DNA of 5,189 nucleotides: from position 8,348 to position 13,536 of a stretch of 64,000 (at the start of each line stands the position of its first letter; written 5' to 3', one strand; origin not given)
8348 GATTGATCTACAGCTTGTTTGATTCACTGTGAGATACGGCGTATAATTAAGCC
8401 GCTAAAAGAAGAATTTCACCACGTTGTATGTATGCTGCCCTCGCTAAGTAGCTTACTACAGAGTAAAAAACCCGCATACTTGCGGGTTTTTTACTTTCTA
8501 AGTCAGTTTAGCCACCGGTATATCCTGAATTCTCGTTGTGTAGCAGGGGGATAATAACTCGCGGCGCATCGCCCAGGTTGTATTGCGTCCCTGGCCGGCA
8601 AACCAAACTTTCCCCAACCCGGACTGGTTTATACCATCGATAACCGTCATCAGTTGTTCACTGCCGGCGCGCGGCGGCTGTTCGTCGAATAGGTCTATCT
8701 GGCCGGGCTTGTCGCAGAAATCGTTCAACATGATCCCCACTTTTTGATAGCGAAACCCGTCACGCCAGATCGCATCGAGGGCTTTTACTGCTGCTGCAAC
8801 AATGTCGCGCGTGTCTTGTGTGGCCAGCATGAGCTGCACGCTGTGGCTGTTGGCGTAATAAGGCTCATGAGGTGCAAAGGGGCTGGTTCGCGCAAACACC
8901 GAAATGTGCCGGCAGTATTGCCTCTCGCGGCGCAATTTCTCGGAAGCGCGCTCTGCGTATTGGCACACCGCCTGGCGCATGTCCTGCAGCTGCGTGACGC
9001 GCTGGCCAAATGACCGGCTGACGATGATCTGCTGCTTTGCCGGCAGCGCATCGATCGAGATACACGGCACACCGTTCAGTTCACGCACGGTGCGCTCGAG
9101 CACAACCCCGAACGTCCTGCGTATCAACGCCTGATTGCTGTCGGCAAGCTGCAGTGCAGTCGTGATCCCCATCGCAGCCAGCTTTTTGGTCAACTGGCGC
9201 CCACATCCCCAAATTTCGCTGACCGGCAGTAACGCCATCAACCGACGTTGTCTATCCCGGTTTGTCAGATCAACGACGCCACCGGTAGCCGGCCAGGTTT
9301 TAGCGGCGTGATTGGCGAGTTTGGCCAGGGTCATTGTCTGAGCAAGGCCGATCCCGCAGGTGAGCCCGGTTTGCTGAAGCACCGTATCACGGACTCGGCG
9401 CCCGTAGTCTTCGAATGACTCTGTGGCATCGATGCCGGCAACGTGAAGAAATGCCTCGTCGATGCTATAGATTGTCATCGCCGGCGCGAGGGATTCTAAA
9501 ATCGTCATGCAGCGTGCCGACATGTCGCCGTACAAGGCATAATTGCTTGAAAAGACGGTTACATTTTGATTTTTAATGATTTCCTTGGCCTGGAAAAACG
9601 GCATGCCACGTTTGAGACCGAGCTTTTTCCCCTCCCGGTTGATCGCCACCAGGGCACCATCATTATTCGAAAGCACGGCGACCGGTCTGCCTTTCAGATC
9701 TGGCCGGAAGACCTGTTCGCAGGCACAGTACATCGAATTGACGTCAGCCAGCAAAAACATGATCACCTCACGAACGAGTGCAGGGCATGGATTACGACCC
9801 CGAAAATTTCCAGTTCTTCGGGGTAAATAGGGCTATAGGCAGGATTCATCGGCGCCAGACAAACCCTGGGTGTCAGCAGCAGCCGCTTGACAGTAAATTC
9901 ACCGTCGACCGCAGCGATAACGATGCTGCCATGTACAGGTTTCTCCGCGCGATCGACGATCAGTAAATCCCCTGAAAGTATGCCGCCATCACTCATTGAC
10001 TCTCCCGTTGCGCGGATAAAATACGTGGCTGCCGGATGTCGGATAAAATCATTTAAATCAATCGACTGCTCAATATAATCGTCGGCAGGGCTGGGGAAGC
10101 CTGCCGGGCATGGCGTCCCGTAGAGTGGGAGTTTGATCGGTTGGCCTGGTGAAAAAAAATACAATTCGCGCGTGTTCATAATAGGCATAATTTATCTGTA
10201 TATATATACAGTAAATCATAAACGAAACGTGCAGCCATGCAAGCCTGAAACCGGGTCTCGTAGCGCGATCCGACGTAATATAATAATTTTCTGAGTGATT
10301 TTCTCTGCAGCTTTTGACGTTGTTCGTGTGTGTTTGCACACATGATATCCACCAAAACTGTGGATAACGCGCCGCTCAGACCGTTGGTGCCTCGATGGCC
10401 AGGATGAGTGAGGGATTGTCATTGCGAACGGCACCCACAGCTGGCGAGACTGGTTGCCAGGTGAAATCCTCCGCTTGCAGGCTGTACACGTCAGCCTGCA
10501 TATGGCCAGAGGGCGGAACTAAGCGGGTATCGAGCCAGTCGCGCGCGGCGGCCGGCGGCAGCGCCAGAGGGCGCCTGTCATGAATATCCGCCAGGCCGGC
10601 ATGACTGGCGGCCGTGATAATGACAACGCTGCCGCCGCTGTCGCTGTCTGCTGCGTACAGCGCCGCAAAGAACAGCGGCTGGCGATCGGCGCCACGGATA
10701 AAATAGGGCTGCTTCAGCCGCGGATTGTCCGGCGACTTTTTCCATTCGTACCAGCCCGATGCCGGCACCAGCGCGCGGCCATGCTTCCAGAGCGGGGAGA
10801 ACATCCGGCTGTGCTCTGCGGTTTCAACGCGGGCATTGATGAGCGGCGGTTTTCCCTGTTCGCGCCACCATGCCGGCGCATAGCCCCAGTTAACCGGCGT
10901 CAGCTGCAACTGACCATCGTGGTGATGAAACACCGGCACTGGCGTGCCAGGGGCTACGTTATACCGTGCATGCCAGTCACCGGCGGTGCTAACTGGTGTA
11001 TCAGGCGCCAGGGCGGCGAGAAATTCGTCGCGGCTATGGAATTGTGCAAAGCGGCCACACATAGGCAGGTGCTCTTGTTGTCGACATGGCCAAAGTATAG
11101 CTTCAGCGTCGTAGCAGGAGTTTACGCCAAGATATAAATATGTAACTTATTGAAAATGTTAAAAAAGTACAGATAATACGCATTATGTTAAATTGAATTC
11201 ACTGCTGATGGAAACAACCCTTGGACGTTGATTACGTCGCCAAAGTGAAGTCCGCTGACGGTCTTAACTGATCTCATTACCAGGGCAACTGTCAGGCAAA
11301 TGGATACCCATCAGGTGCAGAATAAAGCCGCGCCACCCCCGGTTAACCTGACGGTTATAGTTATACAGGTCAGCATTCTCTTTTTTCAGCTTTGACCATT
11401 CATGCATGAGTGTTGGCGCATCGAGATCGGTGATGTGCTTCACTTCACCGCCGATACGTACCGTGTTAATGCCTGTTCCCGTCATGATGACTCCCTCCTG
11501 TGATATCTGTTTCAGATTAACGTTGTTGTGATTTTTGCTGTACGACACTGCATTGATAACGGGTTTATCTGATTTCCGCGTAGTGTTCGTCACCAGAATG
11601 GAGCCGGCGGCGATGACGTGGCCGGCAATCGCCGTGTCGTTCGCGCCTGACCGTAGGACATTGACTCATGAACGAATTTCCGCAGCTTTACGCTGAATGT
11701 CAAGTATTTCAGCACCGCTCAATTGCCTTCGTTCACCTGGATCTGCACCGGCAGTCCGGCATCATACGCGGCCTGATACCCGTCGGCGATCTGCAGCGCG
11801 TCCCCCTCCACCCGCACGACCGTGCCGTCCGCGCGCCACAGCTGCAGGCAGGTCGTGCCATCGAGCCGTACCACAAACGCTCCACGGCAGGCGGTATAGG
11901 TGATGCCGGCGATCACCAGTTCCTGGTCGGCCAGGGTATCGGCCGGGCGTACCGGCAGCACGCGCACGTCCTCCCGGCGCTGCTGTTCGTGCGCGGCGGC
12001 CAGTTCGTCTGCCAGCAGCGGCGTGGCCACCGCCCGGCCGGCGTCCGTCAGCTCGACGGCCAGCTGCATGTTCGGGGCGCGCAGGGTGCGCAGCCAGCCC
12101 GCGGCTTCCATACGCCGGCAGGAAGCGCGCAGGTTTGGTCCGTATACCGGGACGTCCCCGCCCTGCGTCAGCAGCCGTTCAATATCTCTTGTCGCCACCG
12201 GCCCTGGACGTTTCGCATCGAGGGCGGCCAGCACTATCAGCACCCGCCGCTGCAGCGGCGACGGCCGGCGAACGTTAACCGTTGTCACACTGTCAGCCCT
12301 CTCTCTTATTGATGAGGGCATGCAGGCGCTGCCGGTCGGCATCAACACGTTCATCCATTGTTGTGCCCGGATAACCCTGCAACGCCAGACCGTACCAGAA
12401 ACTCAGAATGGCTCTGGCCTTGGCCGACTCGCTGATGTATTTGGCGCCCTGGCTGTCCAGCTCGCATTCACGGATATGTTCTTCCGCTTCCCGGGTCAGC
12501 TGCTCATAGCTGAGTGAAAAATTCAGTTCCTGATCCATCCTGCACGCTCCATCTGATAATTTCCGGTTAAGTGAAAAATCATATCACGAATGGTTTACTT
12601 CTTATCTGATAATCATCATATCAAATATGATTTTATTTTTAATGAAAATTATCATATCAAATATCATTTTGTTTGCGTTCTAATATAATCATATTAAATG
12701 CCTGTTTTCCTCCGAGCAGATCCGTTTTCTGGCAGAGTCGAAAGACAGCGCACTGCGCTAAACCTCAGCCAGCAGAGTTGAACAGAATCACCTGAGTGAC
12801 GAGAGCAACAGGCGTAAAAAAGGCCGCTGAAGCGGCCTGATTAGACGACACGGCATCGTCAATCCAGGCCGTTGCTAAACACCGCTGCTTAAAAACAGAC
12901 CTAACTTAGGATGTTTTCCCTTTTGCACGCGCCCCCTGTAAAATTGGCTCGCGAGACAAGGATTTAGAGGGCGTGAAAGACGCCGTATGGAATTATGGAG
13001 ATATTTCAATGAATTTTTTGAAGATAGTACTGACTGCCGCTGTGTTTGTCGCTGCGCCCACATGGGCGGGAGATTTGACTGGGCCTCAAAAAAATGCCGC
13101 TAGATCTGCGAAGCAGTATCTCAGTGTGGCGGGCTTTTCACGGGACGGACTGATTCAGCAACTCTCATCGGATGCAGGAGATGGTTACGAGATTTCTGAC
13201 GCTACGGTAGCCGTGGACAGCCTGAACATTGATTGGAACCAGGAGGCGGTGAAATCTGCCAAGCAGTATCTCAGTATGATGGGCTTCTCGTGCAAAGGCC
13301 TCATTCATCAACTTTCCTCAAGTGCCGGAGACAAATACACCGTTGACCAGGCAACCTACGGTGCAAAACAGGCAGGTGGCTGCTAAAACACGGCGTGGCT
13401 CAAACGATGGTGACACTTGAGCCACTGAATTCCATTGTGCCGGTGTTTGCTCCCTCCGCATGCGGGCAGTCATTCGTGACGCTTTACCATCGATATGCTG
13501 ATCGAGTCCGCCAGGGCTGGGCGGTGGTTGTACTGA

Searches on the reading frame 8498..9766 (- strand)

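Call 37: search_protein_families(library=pfam, proteins=[window:8498-9766:-], max_evalue=0.001)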
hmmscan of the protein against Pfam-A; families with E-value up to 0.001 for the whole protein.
window:8498-9766:- (422 aa): 3 families
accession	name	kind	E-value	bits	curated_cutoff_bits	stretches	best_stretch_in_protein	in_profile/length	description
PF00817.25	IMS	-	6.7e-36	123.9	23.2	1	8-152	2-147/148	impB/mucB/samB family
PF11799.13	IMS_C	-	1.3e-25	90.3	20.7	1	244-359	1-109/109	impB/mucB/samB family C-terminal domain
PF13438.11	DUF4113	-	3e-19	69.2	24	1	370-419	1-51/51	Domain of unknown function (DUF4113)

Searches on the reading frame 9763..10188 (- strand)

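Call 37: search_protein_families(library=pfam, proteins=[window:9763-10188:-], max_evalue=0.001)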
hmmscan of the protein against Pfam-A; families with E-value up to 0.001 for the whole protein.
window:9763-10188:- (141 aa): 1 family
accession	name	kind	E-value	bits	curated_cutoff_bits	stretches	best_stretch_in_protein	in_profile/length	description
PF00717.28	Peptidase_S24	-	5.9e-24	84.5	23.3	1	21-133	1-116/116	Peptidase S24-like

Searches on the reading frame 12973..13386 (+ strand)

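Call 37: search_protein_families(library=pfam, proteins=[window:12973-13386:+], max_evalue=0.001)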
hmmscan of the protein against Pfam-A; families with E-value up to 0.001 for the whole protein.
window:12973-13386:+ (137 aa): 1 family
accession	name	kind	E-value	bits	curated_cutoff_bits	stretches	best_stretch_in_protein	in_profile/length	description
PF07553.16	Lipoprotein_Ltp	-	8.8e-31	106.2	23.2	2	87-130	1-44/48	Host cell surface-exposed lipoprotein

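Call 68: search_protein_families(library=padloc, proteins=[window:12973-13386:+], max_evalue=0.001)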
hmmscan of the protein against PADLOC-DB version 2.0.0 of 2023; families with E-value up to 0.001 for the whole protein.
window:12973-13386:+ (137 aa): 0 families

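Call 78: search_protein_families(library=phrogs, proteins=[window:12973-13386:+], max_evalue=0.001)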
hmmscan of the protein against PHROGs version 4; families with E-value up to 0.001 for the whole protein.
window:12973-13386:+ (137 aa): 3 families
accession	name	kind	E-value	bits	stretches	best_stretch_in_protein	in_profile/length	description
phrog_15667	-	moron, auxiliary metabolic gene and host takeover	6.6e-44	151.3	1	32-137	102-207/208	superinfection exclusion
phrog_4980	-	moron, auxiliary metabolic gene and host takeover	3.7e-31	109.4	1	36-133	82-178/181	superinfection exclusion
phrog_13294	-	other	3.2e-06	27.7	1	40-117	206-280/294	lipoprotein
